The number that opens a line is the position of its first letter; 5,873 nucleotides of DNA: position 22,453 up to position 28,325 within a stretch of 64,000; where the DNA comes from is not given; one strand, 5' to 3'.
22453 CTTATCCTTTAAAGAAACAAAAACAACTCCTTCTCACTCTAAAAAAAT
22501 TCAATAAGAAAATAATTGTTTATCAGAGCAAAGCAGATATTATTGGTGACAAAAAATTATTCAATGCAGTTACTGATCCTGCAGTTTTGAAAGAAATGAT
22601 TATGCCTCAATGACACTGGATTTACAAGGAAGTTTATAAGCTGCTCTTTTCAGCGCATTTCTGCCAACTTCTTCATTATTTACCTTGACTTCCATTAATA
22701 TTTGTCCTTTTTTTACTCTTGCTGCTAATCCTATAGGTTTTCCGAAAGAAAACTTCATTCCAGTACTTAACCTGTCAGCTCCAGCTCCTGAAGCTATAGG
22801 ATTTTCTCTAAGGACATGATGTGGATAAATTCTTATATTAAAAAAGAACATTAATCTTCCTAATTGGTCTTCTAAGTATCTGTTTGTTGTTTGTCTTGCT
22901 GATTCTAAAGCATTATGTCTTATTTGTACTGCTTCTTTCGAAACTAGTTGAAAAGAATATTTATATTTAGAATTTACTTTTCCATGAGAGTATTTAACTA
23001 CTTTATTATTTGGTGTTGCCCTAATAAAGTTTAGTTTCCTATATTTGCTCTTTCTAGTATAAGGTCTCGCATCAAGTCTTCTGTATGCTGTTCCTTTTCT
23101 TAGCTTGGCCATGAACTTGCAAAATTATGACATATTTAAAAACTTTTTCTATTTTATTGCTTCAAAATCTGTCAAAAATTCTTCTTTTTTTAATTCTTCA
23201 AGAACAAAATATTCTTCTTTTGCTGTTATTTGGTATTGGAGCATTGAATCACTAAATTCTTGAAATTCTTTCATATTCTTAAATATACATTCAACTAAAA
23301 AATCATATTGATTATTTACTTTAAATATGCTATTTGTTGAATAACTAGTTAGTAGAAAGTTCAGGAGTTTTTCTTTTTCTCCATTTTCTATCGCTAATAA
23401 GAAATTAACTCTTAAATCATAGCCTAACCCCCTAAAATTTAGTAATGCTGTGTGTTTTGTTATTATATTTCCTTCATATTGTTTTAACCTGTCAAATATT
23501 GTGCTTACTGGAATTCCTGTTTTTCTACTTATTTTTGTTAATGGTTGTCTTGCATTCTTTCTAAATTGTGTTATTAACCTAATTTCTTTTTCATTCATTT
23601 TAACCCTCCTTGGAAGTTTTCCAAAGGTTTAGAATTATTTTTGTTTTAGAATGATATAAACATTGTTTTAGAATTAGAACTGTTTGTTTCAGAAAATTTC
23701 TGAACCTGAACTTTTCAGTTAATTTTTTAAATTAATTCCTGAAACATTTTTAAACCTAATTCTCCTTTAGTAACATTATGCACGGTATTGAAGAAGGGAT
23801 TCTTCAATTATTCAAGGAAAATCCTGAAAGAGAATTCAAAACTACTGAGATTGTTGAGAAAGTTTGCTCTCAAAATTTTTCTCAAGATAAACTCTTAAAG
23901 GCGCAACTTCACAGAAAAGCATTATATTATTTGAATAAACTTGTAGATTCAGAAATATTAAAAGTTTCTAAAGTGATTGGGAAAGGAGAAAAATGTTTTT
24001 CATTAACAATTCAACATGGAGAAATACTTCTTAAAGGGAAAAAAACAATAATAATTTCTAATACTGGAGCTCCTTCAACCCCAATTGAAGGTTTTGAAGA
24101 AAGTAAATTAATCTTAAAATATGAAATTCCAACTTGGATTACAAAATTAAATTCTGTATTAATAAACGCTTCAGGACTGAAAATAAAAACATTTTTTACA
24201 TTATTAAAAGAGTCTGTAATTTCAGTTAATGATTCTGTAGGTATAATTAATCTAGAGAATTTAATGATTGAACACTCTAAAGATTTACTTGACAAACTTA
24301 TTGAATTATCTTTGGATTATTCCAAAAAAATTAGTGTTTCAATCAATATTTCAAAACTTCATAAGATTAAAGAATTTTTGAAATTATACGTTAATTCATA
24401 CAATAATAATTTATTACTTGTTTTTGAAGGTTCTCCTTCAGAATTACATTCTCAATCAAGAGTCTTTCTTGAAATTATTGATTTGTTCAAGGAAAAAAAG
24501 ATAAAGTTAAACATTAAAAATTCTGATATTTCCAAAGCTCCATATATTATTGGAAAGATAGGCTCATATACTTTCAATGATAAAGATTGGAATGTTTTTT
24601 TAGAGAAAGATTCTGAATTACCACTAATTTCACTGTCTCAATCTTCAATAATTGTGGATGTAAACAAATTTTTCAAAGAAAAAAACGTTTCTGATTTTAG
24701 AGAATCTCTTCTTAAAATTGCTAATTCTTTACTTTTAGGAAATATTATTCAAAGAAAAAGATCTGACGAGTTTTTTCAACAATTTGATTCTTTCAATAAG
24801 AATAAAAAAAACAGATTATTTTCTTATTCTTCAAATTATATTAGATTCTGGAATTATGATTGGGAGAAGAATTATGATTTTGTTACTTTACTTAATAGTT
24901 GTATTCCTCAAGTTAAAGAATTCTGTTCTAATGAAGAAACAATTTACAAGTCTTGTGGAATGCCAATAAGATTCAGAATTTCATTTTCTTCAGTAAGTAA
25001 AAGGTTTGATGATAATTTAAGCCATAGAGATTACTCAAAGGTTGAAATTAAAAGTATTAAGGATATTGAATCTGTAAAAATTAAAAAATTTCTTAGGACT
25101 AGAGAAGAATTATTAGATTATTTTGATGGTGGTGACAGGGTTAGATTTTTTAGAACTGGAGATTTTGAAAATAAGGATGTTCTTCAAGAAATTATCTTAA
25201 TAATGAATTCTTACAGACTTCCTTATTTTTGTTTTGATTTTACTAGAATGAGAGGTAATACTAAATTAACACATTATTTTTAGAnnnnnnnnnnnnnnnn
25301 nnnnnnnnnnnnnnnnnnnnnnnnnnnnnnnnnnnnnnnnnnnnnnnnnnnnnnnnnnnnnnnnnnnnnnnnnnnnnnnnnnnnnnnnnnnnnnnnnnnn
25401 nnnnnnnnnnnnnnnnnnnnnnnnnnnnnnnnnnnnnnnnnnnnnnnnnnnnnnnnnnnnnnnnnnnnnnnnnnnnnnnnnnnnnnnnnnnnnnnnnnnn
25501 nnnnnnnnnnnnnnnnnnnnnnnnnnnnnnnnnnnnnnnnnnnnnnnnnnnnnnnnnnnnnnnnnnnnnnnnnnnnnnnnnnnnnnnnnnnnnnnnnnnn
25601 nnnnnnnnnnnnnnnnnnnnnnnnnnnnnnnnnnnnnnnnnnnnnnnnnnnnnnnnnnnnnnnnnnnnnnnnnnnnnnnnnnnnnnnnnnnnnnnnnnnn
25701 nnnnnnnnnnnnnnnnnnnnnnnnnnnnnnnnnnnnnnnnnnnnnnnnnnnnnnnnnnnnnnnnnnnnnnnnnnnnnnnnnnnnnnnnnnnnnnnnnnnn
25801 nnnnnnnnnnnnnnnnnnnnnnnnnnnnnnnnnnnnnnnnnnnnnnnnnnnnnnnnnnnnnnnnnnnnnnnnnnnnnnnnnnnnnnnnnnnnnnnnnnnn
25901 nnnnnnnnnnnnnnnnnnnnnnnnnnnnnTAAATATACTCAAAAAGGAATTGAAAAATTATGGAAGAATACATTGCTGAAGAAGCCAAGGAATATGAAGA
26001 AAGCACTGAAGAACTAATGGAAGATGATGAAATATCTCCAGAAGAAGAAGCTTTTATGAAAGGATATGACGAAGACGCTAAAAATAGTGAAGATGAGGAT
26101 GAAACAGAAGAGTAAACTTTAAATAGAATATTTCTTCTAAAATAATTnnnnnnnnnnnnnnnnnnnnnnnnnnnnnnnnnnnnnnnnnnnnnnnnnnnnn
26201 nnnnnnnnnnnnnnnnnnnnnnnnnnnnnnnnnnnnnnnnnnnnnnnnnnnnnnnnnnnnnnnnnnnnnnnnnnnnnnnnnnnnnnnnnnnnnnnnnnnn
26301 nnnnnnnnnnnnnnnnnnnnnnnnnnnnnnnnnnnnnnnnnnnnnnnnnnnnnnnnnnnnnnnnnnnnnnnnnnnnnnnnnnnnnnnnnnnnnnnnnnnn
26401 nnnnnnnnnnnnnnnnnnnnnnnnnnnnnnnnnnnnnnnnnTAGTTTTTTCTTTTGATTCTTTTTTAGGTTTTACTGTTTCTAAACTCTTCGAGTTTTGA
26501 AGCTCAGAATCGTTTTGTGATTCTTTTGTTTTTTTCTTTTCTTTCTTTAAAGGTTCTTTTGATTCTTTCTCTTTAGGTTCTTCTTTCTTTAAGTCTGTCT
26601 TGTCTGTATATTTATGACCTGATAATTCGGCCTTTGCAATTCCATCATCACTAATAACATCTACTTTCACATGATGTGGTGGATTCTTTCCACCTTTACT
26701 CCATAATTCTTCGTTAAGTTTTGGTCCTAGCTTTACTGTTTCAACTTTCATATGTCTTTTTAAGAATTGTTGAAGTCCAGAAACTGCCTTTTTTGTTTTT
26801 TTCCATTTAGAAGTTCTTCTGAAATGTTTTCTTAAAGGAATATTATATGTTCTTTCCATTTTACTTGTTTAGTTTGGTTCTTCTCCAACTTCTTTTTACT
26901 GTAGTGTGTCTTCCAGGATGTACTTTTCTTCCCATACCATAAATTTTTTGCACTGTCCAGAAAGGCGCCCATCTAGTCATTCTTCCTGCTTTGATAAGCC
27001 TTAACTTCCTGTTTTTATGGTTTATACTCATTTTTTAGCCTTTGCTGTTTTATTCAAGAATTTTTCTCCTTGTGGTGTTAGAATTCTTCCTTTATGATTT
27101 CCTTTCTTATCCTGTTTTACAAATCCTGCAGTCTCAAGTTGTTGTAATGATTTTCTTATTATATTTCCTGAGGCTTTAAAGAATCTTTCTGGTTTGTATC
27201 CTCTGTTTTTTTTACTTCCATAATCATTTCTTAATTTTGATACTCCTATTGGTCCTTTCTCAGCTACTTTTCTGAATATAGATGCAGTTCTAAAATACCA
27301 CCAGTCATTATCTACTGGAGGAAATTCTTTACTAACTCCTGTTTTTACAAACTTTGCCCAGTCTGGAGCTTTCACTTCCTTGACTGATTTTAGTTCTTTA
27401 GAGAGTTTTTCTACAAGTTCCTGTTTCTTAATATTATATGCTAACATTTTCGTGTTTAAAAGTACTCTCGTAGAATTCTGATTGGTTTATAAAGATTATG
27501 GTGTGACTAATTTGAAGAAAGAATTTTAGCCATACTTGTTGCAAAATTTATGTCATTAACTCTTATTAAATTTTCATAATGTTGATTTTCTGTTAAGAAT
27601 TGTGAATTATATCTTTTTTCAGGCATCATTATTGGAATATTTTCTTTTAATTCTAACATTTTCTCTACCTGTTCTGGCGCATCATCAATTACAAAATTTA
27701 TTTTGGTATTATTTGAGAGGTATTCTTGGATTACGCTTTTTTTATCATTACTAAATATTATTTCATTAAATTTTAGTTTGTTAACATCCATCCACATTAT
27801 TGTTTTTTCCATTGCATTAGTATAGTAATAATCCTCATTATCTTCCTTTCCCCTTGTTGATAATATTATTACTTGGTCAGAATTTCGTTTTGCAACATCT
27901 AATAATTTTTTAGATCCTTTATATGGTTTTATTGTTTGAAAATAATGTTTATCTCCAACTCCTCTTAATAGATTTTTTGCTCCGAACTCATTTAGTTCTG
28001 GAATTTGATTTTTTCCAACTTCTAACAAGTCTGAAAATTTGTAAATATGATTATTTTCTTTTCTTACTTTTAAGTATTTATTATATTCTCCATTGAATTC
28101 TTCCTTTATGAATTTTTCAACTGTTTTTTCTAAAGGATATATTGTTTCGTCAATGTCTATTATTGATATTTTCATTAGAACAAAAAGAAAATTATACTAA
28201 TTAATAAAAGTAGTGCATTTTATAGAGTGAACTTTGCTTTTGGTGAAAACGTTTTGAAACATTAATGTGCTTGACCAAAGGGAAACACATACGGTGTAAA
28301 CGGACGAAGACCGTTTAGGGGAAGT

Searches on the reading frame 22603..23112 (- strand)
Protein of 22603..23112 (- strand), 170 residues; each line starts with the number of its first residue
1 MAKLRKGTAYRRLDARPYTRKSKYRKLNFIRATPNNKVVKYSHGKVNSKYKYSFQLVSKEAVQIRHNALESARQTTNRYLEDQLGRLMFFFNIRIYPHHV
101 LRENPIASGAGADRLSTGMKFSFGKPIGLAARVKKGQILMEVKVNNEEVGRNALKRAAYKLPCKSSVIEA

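Call 25: search_protein_families(library=pfam, proteins=[window:22603-23112:-], max_evalue=0.01)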
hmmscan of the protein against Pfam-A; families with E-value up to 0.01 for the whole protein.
window:22603-23112:- (170 aa): 1 family
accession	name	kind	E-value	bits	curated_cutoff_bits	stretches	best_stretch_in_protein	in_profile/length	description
PF00252.24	Ribosomal_L16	-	8.8e-34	116.7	27.9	1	20-167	2-131/132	Ribosomal protein L16p/L10e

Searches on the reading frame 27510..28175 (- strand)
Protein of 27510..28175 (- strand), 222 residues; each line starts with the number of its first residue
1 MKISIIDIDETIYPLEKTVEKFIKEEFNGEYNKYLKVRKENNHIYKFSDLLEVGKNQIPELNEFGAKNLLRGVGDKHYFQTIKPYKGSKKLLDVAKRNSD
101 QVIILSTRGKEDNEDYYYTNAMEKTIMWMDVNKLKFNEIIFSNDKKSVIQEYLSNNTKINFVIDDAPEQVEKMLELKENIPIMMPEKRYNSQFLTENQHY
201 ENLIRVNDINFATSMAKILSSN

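Call 7: search_protein_families(library=pfam, proteins=[window:27510-28175:-], max_evalue=0.01)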
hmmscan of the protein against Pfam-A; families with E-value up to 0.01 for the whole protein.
window:27510-28175:- (222 aa): 1 family
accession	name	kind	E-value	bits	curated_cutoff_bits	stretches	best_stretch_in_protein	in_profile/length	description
PF06941.18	NT5C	-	6.4e-05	23.3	24.8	1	66-188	50-156/180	5' nucleotidase, deoxy (Pyrimidine), cytosolic type C protein (NT5C)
